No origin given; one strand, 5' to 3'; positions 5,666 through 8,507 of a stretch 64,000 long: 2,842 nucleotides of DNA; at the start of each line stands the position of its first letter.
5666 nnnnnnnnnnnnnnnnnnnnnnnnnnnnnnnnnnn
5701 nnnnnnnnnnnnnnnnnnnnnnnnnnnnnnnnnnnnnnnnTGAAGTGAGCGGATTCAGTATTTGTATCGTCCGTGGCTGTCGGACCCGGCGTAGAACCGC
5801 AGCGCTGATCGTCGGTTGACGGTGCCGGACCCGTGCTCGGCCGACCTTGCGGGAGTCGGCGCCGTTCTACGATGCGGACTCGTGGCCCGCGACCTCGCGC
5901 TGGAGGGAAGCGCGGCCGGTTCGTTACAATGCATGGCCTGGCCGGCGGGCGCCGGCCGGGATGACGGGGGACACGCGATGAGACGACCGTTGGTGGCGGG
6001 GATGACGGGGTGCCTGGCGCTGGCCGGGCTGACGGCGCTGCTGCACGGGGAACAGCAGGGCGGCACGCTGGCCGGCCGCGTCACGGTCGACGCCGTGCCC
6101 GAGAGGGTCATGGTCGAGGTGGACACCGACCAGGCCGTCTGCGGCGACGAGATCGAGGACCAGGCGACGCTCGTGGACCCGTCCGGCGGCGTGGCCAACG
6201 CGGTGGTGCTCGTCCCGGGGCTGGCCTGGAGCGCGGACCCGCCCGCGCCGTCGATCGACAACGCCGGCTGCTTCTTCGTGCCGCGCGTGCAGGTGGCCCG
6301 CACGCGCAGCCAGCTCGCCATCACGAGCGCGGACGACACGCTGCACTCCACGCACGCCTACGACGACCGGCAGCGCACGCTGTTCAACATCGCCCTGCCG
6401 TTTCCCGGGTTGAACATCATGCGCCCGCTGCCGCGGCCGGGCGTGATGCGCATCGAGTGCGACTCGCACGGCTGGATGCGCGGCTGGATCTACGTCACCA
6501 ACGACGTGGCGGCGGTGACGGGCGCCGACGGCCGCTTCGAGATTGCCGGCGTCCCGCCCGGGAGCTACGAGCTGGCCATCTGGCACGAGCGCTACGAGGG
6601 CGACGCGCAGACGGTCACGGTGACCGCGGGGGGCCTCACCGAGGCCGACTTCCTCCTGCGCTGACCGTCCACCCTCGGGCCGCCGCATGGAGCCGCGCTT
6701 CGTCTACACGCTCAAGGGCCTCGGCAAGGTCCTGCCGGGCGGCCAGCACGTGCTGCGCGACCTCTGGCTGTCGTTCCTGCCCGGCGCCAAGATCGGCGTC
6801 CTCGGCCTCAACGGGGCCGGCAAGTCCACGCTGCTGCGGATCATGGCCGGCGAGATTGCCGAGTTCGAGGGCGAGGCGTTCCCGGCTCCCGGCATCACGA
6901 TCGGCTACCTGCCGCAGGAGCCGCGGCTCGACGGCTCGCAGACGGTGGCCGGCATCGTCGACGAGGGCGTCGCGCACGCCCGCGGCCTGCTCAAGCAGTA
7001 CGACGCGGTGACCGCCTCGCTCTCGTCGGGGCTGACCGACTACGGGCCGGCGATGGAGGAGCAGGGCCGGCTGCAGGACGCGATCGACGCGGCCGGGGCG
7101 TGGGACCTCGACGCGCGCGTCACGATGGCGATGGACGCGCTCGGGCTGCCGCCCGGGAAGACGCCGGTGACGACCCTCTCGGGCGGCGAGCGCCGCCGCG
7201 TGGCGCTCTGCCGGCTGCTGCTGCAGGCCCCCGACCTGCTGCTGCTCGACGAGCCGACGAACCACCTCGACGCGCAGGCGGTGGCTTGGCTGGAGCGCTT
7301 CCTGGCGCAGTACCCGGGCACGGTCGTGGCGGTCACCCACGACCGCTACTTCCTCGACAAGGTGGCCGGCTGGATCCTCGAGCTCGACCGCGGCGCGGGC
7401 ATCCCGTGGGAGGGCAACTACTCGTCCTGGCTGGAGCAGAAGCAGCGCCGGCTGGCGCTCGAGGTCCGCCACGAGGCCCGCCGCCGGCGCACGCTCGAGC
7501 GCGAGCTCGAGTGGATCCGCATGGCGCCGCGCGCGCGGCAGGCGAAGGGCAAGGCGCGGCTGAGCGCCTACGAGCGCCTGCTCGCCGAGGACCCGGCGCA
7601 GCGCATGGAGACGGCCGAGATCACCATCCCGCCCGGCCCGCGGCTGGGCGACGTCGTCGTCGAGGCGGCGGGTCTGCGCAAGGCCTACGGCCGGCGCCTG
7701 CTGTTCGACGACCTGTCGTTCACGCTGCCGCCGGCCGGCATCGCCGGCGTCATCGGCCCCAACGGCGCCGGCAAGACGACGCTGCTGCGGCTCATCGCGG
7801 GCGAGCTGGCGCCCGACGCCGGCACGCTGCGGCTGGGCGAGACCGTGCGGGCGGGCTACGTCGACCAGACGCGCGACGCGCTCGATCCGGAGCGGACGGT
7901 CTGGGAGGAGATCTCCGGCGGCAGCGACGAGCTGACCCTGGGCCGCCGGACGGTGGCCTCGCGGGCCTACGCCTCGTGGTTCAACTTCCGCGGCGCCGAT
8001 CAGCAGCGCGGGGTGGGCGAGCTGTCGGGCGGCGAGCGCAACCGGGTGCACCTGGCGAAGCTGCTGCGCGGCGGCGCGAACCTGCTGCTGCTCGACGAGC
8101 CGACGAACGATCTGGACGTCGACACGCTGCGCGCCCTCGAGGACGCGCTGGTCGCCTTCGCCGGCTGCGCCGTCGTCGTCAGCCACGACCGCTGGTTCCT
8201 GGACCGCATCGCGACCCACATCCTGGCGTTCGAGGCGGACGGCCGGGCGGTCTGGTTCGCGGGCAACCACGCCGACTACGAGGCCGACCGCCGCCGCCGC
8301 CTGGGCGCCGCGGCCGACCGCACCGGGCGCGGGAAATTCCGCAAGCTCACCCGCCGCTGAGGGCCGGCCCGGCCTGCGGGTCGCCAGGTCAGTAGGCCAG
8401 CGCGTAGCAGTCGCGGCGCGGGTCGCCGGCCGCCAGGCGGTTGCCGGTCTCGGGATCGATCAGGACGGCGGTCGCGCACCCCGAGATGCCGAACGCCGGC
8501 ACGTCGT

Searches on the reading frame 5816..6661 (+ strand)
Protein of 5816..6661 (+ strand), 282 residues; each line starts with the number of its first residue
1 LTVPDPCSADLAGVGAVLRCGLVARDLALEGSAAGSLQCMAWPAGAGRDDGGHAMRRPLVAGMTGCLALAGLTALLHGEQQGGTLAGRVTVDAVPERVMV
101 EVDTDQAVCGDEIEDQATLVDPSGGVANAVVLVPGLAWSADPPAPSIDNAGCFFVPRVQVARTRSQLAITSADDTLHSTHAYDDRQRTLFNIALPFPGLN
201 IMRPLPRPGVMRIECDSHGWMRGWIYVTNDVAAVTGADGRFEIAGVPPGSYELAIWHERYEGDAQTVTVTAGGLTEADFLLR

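Call 6: search_protein_families(library=pfam, max_evalue=0.1, proteins=[window:5816-6661:+])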
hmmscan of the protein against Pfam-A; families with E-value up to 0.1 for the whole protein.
window:5816-6661:+ (282 aa): 4 families
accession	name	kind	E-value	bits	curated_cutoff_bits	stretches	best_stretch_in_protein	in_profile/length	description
PF13620.12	CarboxypepD_reg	-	6.7e-09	36.4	32.3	1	231-281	30-81/82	Carboxypeptidase regulatory-like domain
PF14686.12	fn3_3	-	4.5e-08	33.2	24.4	1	235-275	31-73/75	Polysaccharide lyase family 4, domain II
PF13715.12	CarbopepD_reg_2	-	0.00077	19.9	32.2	1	231-279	26-74/88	CarboxypepD_reg-like domain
PF09430.16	EMC7_beta-sandw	-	0.0026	18.4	26.6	1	230-277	20-67/122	ER membrane protein complex subunit 7, beta-sandwich domain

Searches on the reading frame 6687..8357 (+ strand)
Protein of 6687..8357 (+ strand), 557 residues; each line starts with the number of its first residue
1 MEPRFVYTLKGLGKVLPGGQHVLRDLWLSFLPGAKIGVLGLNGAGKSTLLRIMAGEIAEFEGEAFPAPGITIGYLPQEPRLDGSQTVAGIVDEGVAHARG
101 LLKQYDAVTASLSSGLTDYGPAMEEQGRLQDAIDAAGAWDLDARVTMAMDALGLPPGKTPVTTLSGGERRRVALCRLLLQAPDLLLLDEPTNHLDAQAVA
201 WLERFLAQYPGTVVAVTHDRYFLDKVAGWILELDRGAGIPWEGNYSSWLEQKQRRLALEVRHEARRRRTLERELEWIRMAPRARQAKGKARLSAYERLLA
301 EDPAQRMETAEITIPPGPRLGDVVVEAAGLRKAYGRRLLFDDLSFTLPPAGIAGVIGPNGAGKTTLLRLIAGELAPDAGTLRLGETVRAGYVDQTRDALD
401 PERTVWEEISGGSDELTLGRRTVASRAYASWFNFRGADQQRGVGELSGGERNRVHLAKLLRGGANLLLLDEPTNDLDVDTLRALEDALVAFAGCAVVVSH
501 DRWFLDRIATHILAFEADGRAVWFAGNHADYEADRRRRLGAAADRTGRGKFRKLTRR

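Call 6: search_protein_families(library=pfam, max_evalue=0.1, proteins=[window:6687-8357:+])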
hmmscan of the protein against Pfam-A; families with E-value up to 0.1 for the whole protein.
window:6687-8357:+ (557 aa): 32 families (the best 25 are shown)
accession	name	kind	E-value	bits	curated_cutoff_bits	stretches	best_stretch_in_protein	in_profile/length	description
PF00005.33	ABC_tran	-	1.6e-50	171.7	25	2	341-474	2-137/137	ABC transporter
PF13304.12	AAA_21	-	3e-17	64.1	27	2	158-224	232-304/304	AAA domain, putative AbiEii toxin, Type IV TA system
PF12848.13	ABC_tran_Xtn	-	4.4e-10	39.9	25.9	1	231-304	1-76/85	ABC transporter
PF13476.12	AAA_23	-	7.2e-07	30.5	27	1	340-370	10-39/201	AAA domain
PF02463.25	SMC_N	-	2.5e-06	27.5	40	0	351-370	25-44/220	RecF/RecN/SMC N terminal domain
PF13555.12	AAA_29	-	9.1e-06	25.8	27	1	340-367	12-39/61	P-loop containing region of AAA domain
PF25199.1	nSTAND_NTPase5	-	0.00013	22.3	34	1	352-375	43-66/145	Novel STAND NTPase 5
PF00004.35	AAA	-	0.00015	22.6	21.2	1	355-396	3-43/131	ATPase family associated with various cellular activities (AAA)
PF13401.12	AAA_22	-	0.00015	22.5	27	1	350-377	5-32/130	AAA domain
PF01926.29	MMR_HSR1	-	0.00056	20.4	21.9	0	35-62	1-28/113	50S ribosome-binding GTPase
PF13521.12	AAA_28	-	0.0016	19.1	27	0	355-396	4-41/164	AAA domain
PF05729.18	NACHT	-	0.0018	18.5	26.7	0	355-375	5-25/167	NACHT domain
PF13514.12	AAA_27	-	0.0019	18.2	22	0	333-370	10-46/206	AAA domain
PF13481.12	AAA_25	-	0.0022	18.1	27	0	347-375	30-58/195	AAA domain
PF13238.12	AAA_18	-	0.0025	18.7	29.4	0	355-406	3-52/128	AAA domain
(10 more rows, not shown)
